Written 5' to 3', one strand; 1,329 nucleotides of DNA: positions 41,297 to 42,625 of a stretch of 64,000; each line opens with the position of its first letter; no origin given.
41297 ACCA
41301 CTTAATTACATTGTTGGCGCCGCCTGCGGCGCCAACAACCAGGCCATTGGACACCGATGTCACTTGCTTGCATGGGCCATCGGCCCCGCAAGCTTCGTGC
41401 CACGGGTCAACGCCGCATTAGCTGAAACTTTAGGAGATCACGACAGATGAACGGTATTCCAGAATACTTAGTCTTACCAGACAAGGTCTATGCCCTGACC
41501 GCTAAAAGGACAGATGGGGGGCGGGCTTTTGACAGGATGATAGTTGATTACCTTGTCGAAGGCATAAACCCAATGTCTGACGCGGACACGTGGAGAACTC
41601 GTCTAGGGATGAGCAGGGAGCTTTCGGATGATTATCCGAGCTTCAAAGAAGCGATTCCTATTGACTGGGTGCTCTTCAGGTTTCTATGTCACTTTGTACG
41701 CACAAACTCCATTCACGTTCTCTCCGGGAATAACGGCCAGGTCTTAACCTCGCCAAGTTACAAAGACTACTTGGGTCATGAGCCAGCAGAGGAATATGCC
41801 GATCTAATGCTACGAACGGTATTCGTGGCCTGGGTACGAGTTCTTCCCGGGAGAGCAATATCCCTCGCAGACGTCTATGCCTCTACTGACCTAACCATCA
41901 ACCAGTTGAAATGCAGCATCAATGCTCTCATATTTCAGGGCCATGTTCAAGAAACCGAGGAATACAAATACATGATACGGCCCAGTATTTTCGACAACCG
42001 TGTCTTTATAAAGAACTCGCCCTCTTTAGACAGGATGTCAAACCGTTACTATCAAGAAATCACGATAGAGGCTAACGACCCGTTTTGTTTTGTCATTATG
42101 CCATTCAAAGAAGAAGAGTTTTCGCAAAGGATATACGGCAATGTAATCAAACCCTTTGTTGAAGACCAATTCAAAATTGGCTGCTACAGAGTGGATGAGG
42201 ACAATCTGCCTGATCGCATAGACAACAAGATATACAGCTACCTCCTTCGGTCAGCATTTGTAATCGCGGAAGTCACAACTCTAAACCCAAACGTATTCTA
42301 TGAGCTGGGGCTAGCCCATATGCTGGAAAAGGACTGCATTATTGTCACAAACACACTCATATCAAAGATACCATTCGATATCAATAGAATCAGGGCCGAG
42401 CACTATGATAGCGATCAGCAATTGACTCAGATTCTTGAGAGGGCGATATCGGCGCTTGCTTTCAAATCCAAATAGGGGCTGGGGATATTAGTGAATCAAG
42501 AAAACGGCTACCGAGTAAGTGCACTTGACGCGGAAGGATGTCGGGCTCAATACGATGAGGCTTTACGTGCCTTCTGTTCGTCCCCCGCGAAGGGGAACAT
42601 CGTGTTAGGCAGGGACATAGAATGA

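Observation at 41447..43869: Integron-cassette-like structure: two attC-like sites between lower-GC orphan ORFs, with no integrase in the window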

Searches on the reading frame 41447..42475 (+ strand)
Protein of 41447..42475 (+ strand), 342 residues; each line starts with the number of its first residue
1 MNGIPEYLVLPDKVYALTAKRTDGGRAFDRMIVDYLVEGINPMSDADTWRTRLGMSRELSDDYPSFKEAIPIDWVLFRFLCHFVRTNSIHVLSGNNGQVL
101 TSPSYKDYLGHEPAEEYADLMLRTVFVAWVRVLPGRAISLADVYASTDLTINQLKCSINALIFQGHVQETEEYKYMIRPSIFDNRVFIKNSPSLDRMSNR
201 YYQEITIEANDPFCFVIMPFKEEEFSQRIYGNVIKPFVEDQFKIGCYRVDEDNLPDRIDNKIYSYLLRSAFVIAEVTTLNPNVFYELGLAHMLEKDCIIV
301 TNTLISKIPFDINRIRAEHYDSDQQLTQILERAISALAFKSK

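Call 6: search_protein_families(library=pfam, proteins=[window:41447-42475:+], max_evalue=0.01)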
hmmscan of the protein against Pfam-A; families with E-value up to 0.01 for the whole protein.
window:41447-42475:+ (342 aa): 0 families

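Call 8: find_encoding_contigs(protein=window:41447-42475:+, flank=10000, max_places=10)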
Protein window:41447-42475:+ (342 aa): 1 contig read that carries it; 1 place shown.
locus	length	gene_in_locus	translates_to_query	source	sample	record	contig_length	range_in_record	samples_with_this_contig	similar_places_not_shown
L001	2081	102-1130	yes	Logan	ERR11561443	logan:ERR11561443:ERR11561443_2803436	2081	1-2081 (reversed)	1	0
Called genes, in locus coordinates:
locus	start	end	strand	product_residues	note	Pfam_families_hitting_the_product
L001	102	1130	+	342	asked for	-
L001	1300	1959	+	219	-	-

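Call 14: search_protein_families(library=padloc, proteins=[window:41447-42475:+], max_evalue=0.1)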
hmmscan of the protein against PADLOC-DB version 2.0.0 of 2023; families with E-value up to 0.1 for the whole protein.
window:41447-42475:+ (342 aa): 1 family
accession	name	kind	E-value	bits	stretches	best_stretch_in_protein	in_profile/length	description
PDLC00733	Effector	-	9.9e-13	45.6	1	217-327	248-361/388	TIR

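Call 15: search_protein_families(library=ncbifam, proteins=[window:41447-42475:+], max_evalue=0.1)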
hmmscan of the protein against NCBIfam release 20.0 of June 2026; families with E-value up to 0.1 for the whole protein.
window:41447-42475:+ (342 aa): 0 families

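Call 42: find_homologous_proteins(query=window:41447-42475:+)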
Query window:41447-42475:+ (342 aa): 1176 proteins with E <= 0.001 among 3426 candidates; the best 120 are listed.
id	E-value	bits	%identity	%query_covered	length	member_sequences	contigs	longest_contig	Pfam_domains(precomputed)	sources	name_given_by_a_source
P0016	1.1e-207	707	91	100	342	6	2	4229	-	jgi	jgi:hypothetical protein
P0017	6.3e-202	688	87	100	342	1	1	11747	-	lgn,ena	-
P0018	1.2e-201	687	87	100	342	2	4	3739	-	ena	-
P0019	1.9e-201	687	88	100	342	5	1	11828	-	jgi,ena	jgi:hypothetical protein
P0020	2.5e-201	686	88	100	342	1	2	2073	-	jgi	-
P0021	2.7e-201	686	87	100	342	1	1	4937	-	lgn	-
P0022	7.1e-201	685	87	100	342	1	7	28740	-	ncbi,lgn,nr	ncbi:MAG: hypothetical protein NTV58_18595 [Deltaproteobacteria bacterium]|nr:hypothetical protein [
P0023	2.3e-200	683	88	100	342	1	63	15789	-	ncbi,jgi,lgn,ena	jgi:hypothetical protein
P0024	6.9e-200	681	87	100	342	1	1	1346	-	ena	-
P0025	1.2e-199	681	86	100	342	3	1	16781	-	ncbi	-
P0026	4.7e-199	679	86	100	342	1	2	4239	-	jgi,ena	-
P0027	8.9e-196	668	86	100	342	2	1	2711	-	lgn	-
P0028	9.9e-196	668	85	100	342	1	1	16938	-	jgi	-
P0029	1.5e-195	667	85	100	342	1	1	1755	-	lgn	-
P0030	1.5e-193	661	83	100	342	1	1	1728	-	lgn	-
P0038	6.8e-190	649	84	100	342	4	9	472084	-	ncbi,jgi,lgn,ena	jgi:hypothetical protein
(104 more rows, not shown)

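Call 44: find_encoding_contigs(protein=P0023, flank=4000, max_places=10)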
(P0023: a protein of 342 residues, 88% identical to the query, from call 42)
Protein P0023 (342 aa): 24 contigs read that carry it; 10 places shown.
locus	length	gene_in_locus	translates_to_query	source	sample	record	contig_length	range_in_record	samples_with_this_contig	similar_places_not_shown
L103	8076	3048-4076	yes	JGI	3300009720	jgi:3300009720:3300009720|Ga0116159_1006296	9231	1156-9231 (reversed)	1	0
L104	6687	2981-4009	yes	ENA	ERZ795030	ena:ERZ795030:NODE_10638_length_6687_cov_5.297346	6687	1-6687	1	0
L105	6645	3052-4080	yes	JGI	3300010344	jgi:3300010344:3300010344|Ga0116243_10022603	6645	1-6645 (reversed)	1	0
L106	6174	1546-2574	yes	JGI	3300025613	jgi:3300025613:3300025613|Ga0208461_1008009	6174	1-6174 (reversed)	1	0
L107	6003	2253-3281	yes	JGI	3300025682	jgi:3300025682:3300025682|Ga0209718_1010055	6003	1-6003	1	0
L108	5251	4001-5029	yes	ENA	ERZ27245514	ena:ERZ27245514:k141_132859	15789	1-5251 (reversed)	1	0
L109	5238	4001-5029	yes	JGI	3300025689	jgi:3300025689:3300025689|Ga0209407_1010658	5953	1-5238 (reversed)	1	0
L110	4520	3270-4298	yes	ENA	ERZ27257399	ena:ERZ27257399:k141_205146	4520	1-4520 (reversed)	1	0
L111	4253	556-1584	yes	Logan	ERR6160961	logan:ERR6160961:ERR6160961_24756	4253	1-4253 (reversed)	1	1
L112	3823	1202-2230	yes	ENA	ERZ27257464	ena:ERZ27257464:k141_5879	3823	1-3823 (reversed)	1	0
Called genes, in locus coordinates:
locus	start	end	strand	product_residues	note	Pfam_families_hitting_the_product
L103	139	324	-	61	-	-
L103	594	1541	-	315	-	-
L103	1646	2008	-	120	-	-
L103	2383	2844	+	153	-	-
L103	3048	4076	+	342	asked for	-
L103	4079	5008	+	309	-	-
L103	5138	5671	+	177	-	PF16747:Adhesin_E (weak)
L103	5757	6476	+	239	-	PF01844:HNH, PF14279:HNH_5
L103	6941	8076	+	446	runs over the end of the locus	PF00078:RVT_1, PF08388:GIIM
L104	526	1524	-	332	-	-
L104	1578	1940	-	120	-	-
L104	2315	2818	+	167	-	-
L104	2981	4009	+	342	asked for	-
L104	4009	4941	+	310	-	-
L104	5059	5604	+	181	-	PF16747:Adhesin_E (weak)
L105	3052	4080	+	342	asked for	-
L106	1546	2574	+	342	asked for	-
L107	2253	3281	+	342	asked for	-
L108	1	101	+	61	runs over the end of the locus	PF07927:HicA_toxin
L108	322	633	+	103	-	-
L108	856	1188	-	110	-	-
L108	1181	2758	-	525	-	PF05970:PIF1, PF13604:AAA_30, PF01443:Viral_helicase1 (faint), PF13245:AAA_19, PF13479:AAA_24 (weak), PF02689:Herpes_Helicase (weak), PF13538:UvrD_C_2 (weak), PF13280:WYL, +1 more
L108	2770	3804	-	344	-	PF13495:Phage_int_SAM_4, PF00589:Phage_integrase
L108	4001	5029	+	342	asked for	-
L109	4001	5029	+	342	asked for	-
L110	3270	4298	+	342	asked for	-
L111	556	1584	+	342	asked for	-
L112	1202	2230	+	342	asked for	-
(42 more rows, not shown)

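Call 45: find_encoding_contigs(protein=P0038, flank=8000, max_places=6)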
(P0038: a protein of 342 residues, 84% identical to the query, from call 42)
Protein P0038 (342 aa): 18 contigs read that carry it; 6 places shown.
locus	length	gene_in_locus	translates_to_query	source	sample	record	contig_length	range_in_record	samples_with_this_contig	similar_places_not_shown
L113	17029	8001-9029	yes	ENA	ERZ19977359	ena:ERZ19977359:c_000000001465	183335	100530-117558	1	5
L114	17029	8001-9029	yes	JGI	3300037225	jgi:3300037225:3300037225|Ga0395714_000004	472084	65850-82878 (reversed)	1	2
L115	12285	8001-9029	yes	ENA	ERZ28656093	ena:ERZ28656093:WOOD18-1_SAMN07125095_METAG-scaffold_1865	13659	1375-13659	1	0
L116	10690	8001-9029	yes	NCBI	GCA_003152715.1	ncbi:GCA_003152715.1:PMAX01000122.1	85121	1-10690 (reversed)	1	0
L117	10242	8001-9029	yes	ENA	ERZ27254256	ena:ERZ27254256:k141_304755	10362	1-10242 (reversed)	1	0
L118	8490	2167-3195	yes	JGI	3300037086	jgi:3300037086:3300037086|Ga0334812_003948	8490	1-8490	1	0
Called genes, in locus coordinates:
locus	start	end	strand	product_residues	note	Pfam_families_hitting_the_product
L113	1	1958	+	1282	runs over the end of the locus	PF13522:GATase_6, PF13537:GATase_7 (weak), PF01380:SIS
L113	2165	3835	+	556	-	PF06418:CTP_synth_N, PF00117:GATase, PF07722:Peptidase_C26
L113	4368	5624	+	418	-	PF13676:TIR_2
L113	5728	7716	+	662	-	PF02254:TrkA_N, PF02026:RyR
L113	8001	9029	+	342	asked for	-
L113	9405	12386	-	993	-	PF00675:Peptidase_M16 (faint), PF05193:Peptidase_M16_C, PF08367:M16C_assoc, PF05193:Peptidase_M16_C (weak), PF22516:PreP_C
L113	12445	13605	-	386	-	PF11249:DUF3047, PF00691:OmpA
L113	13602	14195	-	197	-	PF00156:Pribosyltran (weak)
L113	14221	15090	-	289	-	PF03544:TonB_C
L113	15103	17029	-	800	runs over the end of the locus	PF02574:S-methyl_trans, PF00809:Pterin_bind, PF02607:B12-binding_2, PF02310:B12-binding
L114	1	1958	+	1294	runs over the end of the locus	PF13522:GATase_6, PF13537:GATase_7 (weak), PF01380:SIS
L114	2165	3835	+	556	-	PF06418:CTP_synth_N, PF00117:GATase, PF07722:Peptidase_C26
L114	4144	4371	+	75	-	-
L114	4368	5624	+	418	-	PF13676:TIR_2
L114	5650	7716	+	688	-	PF02254:TrkA_N, PF02026:RyR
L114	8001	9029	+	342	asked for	-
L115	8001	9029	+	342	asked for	-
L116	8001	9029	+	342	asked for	-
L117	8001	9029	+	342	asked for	-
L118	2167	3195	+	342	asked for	-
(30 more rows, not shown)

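Call 47: search_protein_families(library=ncbifam, proteins=[L108:2770-3804:-], max_evalue=0.001)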
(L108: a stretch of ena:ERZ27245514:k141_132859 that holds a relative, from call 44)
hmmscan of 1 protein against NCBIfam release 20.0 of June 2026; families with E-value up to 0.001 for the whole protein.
L108:2770-3804:- (344 aa): 11 families
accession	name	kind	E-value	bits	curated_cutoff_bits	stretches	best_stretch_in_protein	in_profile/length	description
TIGR02249.1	integrase_gron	subfamily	8e-129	429.5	265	1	18-333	1-315/315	integron integrase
NF011946.0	PRK15417.1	equivalog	1e-97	327.4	435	1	12-334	10-331/337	integron integrase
NF040815.2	recomb_XerA_Arch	equivalog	9.1e-53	179.5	220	2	254-321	190-257/263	site-specific tyrosine recombinase/integron integrase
TIGR02225.1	recomb_XerD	equivalog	2.6e-40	138.6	329.6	2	260-321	216-277/290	site-specific tyrosine recombinase XerD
TIGR02224.1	recomb_XerC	equivalog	1.3e-37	129.8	335.15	2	257-319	216-278/295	tyrosine recombinase XerC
NF001399.0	PRK00283.1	subfamily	4e-37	128.1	279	1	31-321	22-286/300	tyrosine recombinase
NF002331.0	PRK01287.1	subfamily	2.1e-27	96.1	371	2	257-318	250-312/365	site-specific tyrosine recombinase XerC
NF003462.0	PRK05084.1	equivalog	2.1e-16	59.7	267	2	257-322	285-348/360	tyrosine recombinase XerS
NF007370.0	PRK09870.1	subfamily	2.3e-13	50.2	221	2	262-317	123-178/200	tyrosine-type DNA invertase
NF007371.0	PRK09871.1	subfamily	3.9e-08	33.1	222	1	262-316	118-172/198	tyrosine-type DNA invertase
NF040693.1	recomb_GmtY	equivalog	3.3e-06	26.6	340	1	248-317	362-431/441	gamma-mobile-trio recombinase GmtY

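Call 61: find_encoding_contigs(protein=P0016, flank=4000, max_places=4)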
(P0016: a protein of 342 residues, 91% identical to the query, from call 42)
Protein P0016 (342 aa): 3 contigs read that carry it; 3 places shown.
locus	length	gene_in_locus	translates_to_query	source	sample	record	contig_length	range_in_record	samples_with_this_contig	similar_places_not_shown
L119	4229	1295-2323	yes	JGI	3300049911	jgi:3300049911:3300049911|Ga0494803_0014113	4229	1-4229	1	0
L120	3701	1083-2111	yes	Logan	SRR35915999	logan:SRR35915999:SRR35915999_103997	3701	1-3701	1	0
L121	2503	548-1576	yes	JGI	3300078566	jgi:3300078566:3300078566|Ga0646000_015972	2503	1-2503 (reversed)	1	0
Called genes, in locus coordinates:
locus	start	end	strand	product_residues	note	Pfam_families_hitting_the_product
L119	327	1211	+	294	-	PF13676:TIR_2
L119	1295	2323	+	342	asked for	-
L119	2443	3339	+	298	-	PF04471:Mrr_cat (faint)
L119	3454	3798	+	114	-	-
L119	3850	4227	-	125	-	?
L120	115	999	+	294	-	PF13676:TIR_2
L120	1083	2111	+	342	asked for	-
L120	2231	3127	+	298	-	PF04471:Mrr_cat (faint)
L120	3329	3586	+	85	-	-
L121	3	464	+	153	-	?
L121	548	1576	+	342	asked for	-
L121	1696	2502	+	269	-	?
